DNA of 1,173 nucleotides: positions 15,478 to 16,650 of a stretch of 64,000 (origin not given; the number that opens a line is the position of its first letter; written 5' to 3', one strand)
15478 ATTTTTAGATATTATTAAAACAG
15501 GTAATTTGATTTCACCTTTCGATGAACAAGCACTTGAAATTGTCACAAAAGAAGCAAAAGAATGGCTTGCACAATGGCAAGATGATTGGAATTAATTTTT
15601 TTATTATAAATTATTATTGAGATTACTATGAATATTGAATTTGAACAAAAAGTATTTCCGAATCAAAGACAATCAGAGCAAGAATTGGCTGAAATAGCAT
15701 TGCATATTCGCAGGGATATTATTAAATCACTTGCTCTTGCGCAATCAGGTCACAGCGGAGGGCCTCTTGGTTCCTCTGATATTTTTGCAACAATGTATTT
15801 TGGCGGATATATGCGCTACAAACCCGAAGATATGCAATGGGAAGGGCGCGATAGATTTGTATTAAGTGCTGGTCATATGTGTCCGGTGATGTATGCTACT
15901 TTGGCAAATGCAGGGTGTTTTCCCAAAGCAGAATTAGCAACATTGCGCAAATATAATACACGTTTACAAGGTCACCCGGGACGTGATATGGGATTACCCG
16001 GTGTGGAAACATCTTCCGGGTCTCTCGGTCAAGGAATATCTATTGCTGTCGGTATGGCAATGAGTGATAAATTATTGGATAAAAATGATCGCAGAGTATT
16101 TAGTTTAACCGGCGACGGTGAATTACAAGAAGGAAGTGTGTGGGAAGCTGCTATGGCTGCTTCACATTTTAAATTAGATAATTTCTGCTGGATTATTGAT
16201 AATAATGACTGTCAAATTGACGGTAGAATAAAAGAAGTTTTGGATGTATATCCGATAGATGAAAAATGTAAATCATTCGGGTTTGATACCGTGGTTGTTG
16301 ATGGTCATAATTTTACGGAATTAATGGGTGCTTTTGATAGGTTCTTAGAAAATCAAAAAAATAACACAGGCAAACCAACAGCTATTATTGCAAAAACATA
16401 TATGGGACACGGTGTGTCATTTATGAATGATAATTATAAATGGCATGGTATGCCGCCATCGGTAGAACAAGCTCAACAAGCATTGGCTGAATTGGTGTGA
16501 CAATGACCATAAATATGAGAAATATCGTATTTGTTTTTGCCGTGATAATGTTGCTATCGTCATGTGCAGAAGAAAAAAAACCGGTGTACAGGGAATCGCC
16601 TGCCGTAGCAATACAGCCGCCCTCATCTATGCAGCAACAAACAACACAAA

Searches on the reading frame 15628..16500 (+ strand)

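Call 89: search_protein_families(library=pfam, proteins=[window:15628-16500:+], max_evalue=0.00001)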
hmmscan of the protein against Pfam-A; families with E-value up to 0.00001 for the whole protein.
window:15628-16500:+ (290 aa): 3 families
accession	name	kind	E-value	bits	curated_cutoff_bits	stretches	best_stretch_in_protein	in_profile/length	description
PF00456.26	Transketolase_N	-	1.1e-44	153.2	22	1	27-281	9-267/334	Transketolase, thiamine diphosphate binding domain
PF13292.11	DXP_synthase_N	-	9.2e-10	38.7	21.2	1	15-199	13-177/274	1-deoxy-D-xylulose-5-phosphate synthase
PF00676.26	E1_dh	-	1.1e-06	28.3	22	1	128-269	98-236/300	Dehydrogenase E1 component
